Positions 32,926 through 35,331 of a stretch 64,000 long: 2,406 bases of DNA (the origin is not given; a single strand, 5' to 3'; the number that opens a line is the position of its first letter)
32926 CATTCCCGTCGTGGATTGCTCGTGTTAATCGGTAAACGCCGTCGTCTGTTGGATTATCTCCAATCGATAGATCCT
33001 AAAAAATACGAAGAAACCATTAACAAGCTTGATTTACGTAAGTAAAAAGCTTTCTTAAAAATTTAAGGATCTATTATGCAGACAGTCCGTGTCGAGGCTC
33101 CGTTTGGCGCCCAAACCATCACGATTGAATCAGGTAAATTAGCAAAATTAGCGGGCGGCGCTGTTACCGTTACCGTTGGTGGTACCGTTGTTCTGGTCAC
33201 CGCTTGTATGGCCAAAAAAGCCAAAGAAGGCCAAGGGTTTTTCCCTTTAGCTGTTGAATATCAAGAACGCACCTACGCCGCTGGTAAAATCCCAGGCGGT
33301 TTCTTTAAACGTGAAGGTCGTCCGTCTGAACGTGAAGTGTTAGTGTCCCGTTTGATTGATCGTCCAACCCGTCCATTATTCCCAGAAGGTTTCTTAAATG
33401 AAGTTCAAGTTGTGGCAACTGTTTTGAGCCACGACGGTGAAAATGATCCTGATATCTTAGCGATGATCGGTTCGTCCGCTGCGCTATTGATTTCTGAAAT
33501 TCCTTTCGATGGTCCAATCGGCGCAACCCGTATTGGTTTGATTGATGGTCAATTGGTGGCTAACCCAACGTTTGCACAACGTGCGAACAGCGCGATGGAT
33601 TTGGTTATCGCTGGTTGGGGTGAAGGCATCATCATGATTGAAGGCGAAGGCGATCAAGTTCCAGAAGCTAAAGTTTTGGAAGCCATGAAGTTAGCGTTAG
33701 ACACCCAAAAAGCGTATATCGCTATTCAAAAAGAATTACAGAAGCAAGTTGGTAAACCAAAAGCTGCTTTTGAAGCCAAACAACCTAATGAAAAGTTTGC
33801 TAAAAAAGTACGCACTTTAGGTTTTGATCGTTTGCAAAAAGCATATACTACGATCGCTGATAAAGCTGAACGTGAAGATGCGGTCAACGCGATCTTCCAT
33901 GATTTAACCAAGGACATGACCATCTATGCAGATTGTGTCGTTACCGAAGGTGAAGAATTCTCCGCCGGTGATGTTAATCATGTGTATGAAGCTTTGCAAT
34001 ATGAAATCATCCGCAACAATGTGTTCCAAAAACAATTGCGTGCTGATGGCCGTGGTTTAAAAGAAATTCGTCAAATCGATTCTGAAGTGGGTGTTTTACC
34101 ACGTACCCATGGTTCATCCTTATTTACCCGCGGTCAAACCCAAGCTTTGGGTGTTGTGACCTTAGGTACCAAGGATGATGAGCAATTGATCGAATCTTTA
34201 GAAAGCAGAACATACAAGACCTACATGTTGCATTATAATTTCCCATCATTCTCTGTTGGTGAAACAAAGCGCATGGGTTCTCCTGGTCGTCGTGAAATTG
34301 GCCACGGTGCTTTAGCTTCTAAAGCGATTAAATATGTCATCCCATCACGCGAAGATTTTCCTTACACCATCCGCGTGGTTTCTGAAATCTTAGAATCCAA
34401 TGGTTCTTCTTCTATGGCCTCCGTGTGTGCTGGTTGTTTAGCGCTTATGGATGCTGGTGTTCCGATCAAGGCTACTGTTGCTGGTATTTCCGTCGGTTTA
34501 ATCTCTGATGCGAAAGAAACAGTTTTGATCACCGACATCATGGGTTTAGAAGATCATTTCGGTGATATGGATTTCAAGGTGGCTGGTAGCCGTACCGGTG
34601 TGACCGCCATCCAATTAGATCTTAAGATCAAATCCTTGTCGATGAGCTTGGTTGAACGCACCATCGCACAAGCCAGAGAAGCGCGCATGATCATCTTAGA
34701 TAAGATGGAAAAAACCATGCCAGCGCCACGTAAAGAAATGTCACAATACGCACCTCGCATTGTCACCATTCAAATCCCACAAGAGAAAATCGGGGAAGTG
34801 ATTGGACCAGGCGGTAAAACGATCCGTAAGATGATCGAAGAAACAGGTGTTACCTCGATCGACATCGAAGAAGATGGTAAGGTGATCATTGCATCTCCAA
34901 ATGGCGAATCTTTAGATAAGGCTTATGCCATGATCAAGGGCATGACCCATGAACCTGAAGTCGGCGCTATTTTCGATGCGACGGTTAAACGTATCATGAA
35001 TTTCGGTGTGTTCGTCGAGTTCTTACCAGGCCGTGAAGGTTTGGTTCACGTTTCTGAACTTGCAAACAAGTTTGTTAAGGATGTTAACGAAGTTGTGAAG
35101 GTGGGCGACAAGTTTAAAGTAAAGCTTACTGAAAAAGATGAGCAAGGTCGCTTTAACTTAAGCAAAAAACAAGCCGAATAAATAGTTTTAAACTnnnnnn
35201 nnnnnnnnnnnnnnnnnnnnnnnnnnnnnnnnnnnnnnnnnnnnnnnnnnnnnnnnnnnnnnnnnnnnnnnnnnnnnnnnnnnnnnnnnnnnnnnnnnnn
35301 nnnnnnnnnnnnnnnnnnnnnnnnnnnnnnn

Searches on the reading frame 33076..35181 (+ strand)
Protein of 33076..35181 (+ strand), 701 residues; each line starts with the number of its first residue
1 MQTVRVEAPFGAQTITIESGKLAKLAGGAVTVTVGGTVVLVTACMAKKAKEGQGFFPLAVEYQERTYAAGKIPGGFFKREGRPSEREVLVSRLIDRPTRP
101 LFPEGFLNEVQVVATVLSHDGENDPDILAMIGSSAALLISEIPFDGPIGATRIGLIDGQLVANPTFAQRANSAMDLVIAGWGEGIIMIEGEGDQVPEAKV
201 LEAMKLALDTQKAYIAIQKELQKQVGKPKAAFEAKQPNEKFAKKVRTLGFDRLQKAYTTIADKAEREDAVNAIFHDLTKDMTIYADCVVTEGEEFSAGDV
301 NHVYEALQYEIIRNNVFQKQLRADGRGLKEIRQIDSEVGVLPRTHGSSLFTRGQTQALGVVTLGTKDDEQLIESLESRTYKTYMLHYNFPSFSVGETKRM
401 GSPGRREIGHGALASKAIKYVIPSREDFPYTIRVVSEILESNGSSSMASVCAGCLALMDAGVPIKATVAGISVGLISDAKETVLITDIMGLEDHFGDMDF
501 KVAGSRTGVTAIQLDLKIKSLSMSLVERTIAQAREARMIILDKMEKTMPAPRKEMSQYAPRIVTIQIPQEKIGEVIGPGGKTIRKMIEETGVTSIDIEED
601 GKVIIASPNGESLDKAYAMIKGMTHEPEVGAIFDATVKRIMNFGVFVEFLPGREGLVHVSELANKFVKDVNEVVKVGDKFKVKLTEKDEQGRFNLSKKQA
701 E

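Call 9: search_protein_families(library=pfam, proteins=[window:33076-35181:+], max_evalue=0.001)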
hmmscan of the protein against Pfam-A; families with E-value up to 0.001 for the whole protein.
window:33076-35181:+ (701 aa): 5 families
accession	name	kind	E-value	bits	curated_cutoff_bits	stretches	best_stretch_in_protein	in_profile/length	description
PF01138.27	RNase_PH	-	1.1e-58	197.7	25.5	2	14-143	4-130/130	3' exoribonuclease family, domain 1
PF03725.20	RNase_PH_C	-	3.4e-20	72.2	20.8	2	146-209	1-66/67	3' exoribonuclease family, domain 2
PF00575.29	S1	-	3.3e-19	69.5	22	1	626-698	1-74/74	S1 RNA binding domain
PF03726.19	PNPase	-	5.3e-13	49.7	24.6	1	242-326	3-80/81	Polyribonucleotide nucleotidyltransferase, RNA binding domain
PF00013.35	KH_1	-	3.5e-12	46.3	21.5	1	563-621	2-65/66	KH domain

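Call 23: find_encoding_contigs(protein=window:33076-35181:+, flank=1000, max_places=3)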
Protein window:33076-35181:+ (701 aa): 7 contigs read that carry it; 2 places shown.
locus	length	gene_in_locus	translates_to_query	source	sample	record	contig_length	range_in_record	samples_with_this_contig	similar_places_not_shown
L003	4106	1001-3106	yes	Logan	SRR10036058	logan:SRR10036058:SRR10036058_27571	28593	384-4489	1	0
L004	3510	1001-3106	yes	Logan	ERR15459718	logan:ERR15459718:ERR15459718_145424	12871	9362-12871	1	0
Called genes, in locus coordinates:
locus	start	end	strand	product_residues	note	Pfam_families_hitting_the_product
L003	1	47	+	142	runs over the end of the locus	?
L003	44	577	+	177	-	PF04612:T2SSM (weak), PF04350:PilO (weak)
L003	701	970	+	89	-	PF00312:Ribosomal_S15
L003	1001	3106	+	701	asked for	PF01138:RNase_PH, PF03725:RNase_PH_C, PF03726:PNPase, PF01138:RNase_PH, PF00013:KH_1, PF00575:S1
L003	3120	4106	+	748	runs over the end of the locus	PF13491:FtsK_4TM, PF17854:FtsK_alpha, PF01580:FtsK_SpoIIIE, PF09397:FtsK_gamma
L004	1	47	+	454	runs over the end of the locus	PF11104:PilM_2, PF05137:PilN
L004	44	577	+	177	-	PF04612:T2SSM (weak), PF04350:PilO (weak)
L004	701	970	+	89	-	PF00312:Ribosomal_S15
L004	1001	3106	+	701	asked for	PF01138:RNase_PH, PF03725:RNase_PH_C, PF03726:PNPase, PF01138:RNase_PH, PF00013:KH_1, PF00575:S1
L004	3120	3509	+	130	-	?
